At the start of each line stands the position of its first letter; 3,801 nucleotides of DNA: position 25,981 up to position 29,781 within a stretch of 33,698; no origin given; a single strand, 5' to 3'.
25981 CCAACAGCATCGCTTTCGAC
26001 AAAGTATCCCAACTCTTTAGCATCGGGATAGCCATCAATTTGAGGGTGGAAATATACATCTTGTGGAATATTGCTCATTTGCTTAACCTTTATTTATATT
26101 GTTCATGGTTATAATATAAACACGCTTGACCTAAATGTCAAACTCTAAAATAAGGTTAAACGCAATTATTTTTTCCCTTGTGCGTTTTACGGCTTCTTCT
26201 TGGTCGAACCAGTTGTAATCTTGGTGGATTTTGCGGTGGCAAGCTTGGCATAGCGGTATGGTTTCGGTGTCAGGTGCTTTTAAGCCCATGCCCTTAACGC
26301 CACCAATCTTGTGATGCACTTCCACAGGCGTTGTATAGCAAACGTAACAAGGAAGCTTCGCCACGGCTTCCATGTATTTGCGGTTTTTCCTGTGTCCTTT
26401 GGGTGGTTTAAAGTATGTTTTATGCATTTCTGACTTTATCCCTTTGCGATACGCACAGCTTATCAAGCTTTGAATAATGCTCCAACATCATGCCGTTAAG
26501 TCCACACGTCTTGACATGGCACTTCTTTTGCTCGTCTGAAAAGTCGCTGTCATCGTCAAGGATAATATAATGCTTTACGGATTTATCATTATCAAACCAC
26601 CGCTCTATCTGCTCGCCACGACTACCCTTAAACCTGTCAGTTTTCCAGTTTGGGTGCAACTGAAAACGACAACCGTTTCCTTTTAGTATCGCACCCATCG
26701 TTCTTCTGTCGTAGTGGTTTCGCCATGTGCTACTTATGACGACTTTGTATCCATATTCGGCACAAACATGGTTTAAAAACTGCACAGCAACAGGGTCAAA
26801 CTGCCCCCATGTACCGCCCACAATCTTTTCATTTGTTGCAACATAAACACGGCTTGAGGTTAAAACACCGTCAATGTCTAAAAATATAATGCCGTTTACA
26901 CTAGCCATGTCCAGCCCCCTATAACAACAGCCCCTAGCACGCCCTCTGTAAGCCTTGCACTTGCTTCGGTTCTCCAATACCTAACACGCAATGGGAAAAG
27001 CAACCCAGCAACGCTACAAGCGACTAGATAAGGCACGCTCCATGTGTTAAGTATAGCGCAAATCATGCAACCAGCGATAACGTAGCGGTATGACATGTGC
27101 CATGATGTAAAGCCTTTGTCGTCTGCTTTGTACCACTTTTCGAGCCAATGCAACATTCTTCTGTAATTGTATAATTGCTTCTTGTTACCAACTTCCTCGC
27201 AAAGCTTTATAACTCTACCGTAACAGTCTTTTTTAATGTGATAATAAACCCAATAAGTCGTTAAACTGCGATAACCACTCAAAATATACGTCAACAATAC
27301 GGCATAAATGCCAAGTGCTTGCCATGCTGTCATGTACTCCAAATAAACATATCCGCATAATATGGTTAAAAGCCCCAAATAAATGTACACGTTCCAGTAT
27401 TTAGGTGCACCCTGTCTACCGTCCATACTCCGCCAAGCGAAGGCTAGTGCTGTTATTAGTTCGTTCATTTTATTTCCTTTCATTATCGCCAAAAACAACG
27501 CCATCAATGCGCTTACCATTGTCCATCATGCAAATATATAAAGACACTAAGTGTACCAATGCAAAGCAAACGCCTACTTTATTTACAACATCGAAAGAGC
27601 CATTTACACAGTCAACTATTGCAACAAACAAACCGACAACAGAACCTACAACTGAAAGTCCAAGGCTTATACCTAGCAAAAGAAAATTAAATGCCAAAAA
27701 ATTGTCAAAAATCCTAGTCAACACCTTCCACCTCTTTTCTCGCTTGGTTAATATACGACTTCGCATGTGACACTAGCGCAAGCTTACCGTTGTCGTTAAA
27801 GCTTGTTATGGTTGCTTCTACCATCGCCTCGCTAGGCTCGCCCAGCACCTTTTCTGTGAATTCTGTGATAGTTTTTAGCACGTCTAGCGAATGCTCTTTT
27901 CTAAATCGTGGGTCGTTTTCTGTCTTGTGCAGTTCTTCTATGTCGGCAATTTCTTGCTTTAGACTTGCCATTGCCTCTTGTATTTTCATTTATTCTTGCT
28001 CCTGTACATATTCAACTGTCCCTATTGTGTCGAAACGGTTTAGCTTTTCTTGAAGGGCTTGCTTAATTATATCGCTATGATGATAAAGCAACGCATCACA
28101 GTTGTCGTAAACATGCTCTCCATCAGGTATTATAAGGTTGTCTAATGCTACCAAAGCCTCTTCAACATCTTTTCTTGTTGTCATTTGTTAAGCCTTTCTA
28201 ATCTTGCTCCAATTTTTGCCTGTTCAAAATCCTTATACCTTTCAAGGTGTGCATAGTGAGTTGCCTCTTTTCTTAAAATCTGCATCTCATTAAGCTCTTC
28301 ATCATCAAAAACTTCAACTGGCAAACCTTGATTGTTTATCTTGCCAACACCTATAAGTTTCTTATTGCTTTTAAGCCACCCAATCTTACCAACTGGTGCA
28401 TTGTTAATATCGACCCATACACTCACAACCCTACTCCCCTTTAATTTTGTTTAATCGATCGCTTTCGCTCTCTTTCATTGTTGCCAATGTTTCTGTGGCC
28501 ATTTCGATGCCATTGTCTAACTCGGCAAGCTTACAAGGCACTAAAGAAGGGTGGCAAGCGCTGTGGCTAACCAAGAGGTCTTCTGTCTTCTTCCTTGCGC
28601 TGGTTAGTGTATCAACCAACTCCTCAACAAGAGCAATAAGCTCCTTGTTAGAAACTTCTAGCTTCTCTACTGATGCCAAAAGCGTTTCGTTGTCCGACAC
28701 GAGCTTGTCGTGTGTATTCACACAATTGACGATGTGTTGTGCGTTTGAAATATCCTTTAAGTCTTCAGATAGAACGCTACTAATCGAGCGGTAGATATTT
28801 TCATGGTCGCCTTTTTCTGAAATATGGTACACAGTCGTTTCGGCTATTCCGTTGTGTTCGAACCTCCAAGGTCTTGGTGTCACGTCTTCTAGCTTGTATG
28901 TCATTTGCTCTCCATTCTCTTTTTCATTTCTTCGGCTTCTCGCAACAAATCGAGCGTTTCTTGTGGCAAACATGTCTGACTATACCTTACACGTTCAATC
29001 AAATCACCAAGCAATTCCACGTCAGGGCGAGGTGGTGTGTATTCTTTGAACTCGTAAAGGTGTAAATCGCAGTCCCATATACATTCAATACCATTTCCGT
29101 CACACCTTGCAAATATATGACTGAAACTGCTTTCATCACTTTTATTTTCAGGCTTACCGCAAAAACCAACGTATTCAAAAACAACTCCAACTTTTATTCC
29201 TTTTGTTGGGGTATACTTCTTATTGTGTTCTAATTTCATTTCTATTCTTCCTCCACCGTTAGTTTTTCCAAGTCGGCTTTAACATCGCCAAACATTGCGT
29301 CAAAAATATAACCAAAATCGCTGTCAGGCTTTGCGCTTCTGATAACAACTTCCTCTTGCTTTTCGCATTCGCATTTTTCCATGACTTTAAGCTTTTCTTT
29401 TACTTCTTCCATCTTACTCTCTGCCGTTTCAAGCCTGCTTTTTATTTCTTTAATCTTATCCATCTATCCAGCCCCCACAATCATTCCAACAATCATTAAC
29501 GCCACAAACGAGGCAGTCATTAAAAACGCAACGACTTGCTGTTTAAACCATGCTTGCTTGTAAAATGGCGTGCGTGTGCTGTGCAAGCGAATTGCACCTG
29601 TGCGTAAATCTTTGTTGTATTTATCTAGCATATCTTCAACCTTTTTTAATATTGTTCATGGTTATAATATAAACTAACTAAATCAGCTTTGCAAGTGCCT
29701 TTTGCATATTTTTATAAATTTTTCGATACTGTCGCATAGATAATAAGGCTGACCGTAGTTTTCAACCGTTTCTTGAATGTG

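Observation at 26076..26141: Three copies of an early promoter fused to a conserved, apparently leaderless 7-codon mini-ORF (MNNI[N/K]KG)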

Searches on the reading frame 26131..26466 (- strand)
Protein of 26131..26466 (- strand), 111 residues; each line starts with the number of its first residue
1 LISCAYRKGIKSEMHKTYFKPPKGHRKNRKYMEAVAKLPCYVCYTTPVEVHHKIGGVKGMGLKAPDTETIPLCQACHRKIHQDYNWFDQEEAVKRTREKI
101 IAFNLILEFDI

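Call 44: search_protein_families(library=pfam, proteins=[window:26131-26466:-], max_evalue=0.01)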
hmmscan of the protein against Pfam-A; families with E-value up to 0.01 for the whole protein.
window:26131-26466:- (111 aa): 4 families
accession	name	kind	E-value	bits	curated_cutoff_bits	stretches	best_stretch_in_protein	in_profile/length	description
PF06147.18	DUF968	-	3.3e-17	63.5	27.8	1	10-90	70-152/171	Protein of unknown function (DUF968)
PF01844.29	HNH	-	0.0025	18.4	21.4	1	47-82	13-46/47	HNH endonuclease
PF07102.17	YbcO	-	0.0042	17.5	29.9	1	45-94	25-74/92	Putative nuclease YbcO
PF16786.11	RecA_dep_nuc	-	0.0065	17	26.9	1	28-80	5-58/103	Recombination enhancement, RecA-dependent nuclease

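Call 55: find_homologous_proteins(query=window:26131-26466:-)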
Query window:26131-26466:- (111 aa): 5 proteins with E <= 0.001 among 6 candidates.
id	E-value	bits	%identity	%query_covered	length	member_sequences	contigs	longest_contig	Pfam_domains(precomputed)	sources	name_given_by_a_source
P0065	2.1e-63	229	100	88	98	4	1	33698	PF06147.19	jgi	-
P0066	7.9e-48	179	77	86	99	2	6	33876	PF06147.19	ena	-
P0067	1.5e-37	146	66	87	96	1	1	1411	PF06147.19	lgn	-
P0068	1.1e-35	140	67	84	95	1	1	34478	PF06147.19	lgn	-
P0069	9.2e-21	92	72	54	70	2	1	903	PF06147.19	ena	-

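Call 56: find_encoding_contigs(protein=P0066, flank=10000, max_places=10)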
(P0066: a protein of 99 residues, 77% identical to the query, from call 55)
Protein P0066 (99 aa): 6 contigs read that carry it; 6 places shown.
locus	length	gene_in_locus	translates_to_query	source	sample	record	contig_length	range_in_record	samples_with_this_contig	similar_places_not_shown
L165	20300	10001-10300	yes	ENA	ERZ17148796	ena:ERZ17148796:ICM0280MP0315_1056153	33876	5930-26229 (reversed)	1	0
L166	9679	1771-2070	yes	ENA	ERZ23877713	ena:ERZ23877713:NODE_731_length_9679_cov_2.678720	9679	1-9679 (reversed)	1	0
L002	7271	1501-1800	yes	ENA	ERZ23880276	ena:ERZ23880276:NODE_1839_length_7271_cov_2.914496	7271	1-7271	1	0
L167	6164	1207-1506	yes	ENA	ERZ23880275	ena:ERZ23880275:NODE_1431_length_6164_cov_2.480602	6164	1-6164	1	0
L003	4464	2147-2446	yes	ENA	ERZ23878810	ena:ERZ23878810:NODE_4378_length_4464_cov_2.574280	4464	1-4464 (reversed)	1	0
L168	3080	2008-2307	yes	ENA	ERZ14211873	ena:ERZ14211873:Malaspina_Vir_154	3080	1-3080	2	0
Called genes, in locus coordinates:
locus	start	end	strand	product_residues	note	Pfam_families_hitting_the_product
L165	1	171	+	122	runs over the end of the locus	PF08291:Peptidase_M15_3, PF05951:Peptidase_M15_2 (weak)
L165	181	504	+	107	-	-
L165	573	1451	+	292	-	-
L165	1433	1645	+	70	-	-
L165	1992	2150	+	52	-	-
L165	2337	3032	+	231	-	PF13730:HTH_36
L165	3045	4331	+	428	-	PF00772:DnaB (faint), PF03796:DnaB_C, PF13481:AAA_25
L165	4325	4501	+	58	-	-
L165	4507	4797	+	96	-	-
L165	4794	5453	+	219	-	PF01555:N6_N4_Mtase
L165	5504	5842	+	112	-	-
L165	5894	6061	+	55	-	-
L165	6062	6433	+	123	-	-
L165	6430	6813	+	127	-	-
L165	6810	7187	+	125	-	-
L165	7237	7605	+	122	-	-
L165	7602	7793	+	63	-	-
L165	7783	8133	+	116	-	-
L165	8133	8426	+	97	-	-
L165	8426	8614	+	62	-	-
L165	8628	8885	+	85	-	-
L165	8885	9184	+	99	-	-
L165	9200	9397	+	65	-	-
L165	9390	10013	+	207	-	-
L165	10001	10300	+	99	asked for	PF06147:DUF968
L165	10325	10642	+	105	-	-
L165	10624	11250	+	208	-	PF04404:ERF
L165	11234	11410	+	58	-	-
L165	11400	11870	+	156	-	-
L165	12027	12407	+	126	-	PF00436:SSB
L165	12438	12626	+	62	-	-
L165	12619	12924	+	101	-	-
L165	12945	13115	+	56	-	-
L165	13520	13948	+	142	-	PF26859:Phage_N_antitermin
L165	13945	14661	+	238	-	-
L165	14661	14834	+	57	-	-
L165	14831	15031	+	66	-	-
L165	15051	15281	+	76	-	-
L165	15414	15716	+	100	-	PF14090:HTH_39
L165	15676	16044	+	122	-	-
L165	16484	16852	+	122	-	PF16677:GP3_package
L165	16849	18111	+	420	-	PF04466:Terminase_3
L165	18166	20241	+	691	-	PF16510:P22_portal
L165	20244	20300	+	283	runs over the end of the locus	-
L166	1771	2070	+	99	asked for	PF06147:DUF968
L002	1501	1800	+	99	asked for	PF06147:DUF968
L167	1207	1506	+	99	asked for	PF06147:DUF968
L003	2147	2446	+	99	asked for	PF06147:DUF968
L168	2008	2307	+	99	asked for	PF06147:DUF968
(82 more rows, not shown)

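Call 57: find_encoding_contigs(protein=P0068, flank=10000, max_places=5)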
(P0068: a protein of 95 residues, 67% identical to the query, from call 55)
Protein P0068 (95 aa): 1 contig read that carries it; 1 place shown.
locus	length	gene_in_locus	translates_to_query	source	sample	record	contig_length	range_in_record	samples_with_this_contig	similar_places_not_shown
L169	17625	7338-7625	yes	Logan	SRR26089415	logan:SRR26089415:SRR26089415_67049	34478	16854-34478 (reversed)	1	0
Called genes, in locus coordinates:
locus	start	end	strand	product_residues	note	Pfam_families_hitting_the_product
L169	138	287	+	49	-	-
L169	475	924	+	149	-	-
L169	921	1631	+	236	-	-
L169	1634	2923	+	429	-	PF03796:DnaB_C, PF13481:AAA_25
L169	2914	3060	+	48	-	-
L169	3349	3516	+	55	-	-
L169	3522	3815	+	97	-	-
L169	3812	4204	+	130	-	-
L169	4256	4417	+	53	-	-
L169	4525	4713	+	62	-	-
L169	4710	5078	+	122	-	PF04448:DUF551 (weak)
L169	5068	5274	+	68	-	-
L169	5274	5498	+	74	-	-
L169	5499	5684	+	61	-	-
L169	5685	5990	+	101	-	-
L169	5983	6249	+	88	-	-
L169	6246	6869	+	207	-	-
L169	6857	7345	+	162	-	PF18143:HAD_SAK_2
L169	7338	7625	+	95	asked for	PF06147:DUF968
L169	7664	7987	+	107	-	-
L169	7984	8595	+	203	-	PF04404:ERF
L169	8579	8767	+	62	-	-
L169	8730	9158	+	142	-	-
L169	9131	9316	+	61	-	-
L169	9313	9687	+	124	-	PF00436:SSB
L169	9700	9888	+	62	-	-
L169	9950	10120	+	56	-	-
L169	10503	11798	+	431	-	PF13708:DUF4942, PF02384:N6_Mtase (weak), PF05175:MTS, PF13649:Methyltransf_25 (faint)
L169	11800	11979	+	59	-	-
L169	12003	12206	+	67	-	PF17209:Hfq (weak)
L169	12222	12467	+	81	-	PF11126:Phage_DsbA (weak)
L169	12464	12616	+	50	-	-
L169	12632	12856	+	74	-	PF14090:HTH_39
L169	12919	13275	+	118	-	-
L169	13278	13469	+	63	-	-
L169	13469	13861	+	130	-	PF16677:GP3_package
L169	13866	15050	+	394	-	PF04466:Terminase_3, PF17288:Terminase_3C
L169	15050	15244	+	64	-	-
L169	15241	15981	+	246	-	-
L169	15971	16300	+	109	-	-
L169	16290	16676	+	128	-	-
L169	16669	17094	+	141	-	-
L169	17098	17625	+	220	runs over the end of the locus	-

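Call 68: list_cluster_members(proteins=[P0065, P0066])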
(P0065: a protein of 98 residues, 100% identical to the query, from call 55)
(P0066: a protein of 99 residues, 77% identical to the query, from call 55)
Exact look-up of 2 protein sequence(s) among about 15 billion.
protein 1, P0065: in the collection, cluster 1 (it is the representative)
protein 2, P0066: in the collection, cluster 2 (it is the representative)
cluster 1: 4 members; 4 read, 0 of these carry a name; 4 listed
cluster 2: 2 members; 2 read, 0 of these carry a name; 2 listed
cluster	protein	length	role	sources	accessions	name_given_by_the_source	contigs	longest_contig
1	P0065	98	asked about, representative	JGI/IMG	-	-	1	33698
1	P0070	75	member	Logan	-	-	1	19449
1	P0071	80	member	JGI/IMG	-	-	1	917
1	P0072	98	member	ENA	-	-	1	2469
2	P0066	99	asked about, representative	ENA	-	-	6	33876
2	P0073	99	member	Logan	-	-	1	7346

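Call 69: find_encoding_contigs(protein=P0070, flank=10000, max_places=5)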
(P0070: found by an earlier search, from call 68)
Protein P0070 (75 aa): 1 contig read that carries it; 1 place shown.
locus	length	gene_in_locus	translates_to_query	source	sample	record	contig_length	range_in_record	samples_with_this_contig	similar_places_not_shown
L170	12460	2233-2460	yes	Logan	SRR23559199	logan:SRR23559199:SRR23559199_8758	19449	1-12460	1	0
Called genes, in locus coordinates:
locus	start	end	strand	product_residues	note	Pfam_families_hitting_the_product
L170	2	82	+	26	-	?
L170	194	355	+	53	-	-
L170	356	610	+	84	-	-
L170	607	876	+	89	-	-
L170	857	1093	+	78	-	-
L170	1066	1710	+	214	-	-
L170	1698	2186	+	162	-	PF18143:HAD_SAK_2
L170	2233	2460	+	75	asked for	PF06147:DUF968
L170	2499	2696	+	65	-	-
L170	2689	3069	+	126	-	-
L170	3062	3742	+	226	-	PF04098:Rad52_Rad22 (faint)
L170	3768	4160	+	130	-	-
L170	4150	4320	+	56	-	-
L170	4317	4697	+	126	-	PF00436:SSB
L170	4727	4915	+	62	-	-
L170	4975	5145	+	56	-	-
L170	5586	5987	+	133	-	-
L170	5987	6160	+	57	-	-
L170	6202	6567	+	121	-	-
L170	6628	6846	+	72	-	PF17209:Hfq (weak)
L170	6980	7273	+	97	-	PF14090:HTH_39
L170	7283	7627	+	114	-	-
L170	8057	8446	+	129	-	PF16677:GP3_package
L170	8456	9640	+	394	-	PF04466:Terminase_3, PF17288:Terminase_3C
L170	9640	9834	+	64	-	-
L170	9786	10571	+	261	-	-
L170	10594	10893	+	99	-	-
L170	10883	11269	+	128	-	PF04883:HK97-gp10_like (faint)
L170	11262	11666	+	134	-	-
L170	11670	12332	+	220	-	-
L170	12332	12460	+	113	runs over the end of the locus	-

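Call 84: search_protein_families(library=pfam, proteins=[L165:15051-15281:+, L165:14831-15031:+, L170:6628-6846:+, L169:12003-12206:+], max_evalue=0.01)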
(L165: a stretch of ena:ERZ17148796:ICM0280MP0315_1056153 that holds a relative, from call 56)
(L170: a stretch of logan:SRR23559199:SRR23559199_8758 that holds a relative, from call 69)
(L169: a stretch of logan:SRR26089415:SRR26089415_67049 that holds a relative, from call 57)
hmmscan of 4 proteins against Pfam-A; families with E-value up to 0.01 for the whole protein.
L165:15051-15281:+ (76 aa): 1 family
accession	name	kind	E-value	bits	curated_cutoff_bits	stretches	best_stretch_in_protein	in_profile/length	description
PF17209.9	Hfq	-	0.00055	19.9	27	1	15-50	15-49/64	Hfq protein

L165:14831-15031:+ (66 aa): 0 families

L170:6628-6846:+ (72 aa): 1 family
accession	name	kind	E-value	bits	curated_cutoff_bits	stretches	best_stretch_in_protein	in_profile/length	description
PF17209.9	Hfq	-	2.8e-06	27.3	27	1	15-62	16-63/64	Hfq protein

L169:12003-12206:+ (67 aa): 2 families
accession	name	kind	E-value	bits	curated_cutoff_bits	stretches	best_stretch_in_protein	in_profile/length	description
PF17209.9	Hfq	-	2.1e-06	27.7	27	1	15-51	14-49/64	Hfq protein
PF01423.28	LSM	-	0.0011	19.1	23.4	1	7-33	1-27/66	LSM domain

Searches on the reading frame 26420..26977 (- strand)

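Call 44: search_protein_families(library=pfam, proteins=[window:26420-26977:-], max_evalue=0.01)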
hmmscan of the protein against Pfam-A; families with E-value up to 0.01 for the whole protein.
window:26420-26977:- (185 aa): 1 family
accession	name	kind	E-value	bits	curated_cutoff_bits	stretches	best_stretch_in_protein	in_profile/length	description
PF18143.6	HAD_SAK_2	-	7.3e-24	85.1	27.5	1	30-163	1-134/139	HAD domain in Swiss Army Knife RNA repair proteins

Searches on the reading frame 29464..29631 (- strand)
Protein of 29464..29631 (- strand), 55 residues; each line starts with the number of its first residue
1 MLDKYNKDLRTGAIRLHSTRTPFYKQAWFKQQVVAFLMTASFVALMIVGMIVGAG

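Call 43: search_protein_families(library=pfam, proteins=[window:29464-29631:-], max_evalue=0.01)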
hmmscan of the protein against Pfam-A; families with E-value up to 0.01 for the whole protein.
window:29464-29631:- (55 aa): 0 families
